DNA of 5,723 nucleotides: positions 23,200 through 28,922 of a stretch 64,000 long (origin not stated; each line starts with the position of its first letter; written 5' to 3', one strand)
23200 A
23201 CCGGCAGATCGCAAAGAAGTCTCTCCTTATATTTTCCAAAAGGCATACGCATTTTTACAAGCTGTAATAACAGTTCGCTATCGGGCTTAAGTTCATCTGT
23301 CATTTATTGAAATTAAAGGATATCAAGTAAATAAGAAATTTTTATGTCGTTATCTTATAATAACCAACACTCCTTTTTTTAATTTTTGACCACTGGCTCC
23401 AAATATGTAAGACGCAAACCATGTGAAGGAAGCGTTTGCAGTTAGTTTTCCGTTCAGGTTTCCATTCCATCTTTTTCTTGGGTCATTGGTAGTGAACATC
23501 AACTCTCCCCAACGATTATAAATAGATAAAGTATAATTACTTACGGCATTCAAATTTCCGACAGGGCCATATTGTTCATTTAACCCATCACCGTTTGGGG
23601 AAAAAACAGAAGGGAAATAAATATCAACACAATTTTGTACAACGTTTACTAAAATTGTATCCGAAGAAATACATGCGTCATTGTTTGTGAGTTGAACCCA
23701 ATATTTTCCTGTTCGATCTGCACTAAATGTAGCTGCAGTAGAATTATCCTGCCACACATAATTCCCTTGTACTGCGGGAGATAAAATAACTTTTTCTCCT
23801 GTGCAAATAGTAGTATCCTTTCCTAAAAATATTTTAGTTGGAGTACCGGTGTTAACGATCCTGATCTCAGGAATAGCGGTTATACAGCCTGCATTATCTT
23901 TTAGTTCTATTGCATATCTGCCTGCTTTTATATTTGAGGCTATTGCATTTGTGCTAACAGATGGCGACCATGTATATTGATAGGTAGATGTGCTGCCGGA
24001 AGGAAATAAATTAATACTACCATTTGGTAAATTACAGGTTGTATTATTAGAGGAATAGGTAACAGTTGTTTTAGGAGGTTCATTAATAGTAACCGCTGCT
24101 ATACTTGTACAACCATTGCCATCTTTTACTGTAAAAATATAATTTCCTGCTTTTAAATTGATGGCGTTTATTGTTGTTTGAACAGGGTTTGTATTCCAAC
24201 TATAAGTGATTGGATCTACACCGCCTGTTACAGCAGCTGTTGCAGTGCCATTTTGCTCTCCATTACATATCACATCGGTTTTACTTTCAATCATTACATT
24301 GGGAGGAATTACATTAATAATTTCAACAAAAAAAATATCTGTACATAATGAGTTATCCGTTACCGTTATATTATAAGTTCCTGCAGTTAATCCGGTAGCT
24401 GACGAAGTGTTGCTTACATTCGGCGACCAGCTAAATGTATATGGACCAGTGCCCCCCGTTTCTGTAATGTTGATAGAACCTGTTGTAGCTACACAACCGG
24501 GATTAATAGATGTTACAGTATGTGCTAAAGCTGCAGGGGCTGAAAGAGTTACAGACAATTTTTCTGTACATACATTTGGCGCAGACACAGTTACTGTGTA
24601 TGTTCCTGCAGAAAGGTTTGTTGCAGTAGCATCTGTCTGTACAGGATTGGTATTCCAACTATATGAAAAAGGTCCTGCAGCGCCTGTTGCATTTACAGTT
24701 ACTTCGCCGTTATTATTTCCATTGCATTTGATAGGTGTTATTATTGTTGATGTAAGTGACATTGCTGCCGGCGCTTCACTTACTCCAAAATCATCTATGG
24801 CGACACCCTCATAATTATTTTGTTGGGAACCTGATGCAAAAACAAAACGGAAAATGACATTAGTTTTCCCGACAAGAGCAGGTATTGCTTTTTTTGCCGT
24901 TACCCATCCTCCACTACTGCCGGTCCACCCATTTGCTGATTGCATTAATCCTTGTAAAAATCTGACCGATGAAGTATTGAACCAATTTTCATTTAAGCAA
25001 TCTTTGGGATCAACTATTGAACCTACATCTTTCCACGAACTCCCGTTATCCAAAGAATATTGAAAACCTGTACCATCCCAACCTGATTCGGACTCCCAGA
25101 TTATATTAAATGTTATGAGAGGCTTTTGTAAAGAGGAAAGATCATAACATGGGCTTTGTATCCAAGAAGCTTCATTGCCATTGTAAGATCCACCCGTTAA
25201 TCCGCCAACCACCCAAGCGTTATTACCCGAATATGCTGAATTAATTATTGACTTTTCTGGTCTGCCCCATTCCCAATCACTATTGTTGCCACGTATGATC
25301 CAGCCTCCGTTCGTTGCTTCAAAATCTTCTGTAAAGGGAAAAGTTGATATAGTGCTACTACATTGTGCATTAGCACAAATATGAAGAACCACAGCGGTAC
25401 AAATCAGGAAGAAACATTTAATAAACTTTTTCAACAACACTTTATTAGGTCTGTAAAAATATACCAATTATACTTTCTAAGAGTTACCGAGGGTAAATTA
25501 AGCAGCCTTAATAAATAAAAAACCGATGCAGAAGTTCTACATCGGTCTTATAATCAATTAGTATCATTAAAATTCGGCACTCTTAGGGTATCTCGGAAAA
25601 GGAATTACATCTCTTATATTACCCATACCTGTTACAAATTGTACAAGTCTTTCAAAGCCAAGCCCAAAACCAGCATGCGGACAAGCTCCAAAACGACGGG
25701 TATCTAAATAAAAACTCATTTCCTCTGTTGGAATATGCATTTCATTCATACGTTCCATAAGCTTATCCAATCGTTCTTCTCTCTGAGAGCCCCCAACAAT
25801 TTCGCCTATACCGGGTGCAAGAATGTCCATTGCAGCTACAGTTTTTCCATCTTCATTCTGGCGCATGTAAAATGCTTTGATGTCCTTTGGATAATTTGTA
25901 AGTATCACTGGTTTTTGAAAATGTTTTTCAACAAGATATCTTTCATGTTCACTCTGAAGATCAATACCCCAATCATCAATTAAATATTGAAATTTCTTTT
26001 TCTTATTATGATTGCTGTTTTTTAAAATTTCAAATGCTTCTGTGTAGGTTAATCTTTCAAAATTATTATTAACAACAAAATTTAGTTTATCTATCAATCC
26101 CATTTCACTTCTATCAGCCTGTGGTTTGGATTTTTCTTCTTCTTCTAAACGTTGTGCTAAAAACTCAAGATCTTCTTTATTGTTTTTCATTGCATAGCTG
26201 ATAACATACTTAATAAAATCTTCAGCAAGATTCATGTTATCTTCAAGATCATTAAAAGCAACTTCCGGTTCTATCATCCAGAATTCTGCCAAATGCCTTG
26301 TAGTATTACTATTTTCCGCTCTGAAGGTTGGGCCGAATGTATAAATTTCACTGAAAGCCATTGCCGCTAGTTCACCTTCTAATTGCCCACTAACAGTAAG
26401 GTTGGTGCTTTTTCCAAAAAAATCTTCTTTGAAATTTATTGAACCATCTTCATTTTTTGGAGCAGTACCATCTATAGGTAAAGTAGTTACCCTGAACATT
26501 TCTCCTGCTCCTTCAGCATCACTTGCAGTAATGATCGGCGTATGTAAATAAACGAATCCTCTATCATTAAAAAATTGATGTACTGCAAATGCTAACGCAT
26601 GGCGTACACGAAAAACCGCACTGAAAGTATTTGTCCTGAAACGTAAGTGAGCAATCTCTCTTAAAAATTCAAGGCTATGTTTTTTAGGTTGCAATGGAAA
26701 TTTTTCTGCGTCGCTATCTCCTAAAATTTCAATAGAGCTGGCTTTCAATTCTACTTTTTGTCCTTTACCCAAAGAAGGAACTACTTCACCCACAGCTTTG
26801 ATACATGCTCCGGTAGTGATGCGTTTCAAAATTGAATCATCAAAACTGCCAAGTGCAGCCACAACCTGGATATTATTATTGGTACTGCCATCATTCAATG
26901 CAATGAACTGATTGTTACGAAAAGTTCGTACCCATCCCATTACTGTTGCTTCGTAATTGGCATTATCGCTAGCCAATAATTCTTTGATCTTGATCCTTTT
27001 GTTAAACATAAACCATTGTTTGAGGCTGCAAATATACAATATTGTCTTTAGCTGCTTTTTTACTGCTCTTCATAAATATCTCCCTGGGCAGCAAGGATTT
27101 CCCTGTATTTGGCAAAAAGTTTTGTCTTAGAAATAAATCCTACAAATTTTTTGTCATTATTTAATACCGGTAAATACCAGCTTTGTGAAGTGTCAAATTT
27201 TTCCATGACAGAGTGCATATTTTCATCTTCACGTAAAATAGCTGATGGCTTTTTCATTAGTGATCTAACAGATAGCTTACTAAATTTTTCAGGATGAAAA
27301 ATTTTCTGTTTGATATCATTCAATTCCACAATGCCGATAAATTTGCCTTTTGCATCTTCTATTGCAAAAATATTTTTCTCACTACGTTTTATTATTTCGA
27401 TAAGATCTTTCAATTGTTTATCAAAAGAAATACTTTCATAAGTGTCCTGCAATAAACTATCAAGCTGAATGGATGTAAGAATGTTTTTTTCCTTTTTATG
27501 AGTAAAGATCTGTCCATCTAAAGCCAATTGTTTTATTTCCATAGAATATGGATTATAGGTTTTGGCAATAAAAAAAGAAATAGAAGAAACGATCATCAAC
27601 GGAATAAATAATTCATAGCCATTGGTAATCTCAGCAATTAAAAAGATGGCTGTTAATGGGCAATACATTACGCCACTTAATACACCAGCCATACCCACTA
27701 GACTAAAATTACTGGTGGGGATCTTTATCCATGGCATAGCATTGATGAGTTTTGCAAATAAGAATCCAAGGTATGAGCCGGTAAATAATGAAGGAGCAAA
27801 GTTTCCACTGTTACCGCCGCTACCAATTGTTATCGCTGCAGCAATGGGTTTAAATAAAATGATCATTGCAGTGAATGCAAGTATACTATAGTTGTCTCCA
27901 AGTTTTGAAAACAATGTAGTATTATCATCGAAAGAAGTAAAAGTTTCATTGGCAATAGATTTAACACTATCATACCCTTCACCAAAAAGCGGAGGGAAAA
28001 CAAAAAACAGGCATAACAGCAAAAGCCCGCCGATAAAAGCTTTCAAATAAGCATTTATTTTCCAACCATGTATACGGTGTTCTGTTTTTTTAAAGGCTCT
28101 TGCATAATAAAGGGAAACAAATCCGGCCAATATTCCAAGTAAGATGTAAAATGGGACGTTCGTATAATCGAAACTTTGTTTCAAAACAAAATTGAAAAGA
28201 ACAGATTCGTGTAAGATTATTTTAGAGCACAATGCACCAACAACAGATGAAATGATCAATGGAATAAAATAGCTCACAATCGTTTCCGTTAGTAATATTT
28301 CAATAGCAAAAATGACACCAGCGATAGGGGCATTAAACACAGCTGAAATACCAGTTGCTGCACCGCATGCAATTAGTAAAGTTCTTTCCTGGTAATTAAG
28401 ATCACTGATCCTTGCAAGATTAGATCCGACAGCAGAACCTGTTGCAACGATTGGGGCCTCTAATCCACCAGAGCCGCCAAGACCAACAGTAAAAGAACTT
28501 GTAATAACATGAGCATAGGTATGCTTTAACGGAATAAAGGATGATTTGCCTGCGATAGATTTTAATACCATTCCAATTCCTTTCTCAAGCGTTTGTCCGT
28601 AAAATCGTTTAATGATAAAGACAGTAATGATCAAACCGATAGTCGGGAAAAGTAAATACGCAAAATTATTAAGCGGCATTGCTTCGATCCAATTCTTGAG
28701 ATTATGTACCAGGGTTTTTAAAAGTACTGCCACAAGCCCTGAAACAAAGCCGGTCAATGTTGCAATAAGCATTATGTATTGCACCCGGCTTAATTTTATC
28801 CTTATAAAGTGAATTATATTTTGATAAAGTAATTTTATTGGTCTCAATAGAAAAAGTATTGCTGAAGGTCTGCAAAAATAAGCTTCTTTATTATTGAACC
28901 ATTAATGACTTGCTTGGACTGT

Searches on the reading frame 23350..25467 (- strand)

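Call 30: search_protein_families(library=pfam, proteins=[window:23350-25467:-], max_evalue=0.001)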
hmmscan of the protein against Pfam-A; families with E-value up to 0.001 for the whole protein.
window:23350-25467:- (705 aa): 8 families
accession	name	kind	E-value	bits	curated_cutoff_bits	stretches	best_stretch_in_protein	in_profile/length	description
PF13573.12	SprB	-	1e-27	95.9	28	3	241-274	2-35/37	SprB repeat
PF13585.12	CHU_C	-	1.7e-12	47.7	27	1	618-702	3-85/86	CHU_C Type IX secretion signal domain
PF23585.1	DUF7137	-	5.6e-07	29.8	27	0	252-295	54-95/137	Domain of unknown function (DUF7137)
PF22352.2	K319L-like_PKD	-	1.6e-05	25.2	27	0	426-462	45-83/84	K319L-like, PKD domain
PF17957.7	Big_7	-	6e-05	24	24.1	0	256-294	43-70/70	Bacterial Ig domain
PF07495.19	Y_Y_Y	-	6.7e-05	23.2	26.6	0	270-298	20-48/65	Y_Y_Y domain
PF13860.13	FlgD_ig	-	0.00024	21.4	27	0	254-296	34-75/79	FlgD Ig-like domain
PF18962.6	Por_Secre_tail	-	0.0006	20.5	27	0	422-453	37-68/75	Secretion system C-terminal sorting domain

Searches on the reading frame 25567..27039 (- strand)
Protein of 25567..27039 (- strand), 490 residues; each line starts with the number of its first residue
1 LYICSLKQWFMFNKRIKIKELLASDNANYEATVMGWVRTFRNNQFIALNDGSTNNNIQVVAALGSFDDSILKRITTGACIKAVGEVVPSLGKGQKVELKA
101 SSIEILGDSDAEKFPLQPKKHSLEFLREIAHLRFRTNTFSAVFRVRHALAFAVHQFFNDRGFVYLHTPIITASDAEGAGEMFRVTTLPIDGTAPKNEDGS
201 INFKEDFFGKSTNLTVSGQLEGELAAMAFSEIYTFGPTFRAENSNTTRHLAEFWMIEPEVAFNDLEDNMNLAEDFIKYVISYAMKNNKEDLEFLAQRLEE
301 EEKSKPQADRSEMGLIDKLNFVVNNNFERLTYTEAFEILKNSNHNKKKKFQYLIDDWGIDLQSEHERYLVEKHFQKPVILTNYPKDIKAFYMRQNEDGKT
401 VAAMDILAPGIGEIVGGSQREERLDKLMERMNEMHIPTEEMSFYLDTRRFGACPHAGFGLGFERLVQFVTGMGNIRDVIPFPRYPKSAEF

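Call 30: search_protein_families(library=pfam, proteins=[window:25567-27039:-], max_evalue=0.001)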
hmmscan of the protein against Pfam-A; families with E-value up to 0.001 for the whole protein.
window:25567-27039:- (490 aa): 2 families
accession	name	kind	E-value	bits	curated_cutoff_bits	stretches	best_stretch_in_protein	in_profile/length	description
PF00152.25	tRNA-synt_2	-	7.8e-66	222.7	25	1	128-483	7-306/308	tRNA synthetases class II (D, K and N)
PF01336.31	tRNA_anti-codon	-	1.3e-09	38.2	27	1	32-106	2-75/75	OB-fold nucleic acid binding domain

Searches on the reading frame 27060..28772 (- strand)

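Call 30: search_protein_families(library=pfam, proteins=[window:27060-28772:-], max_evalue=0.001)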
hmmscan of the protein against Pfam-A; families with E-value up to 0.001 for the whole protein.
window:27060-28772:- (570 aa): 2 families
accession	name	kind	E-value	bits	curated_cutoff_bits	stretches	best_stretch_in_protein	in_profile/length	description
PF00654.25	Voltage_CLC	-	6.2e-81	272.7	24.8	1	47-403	2-345/346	Voltage gated chloride channel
PF00571.33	CBS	-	4.9e-09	36.8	24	1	502-554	1-53/57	CBS domain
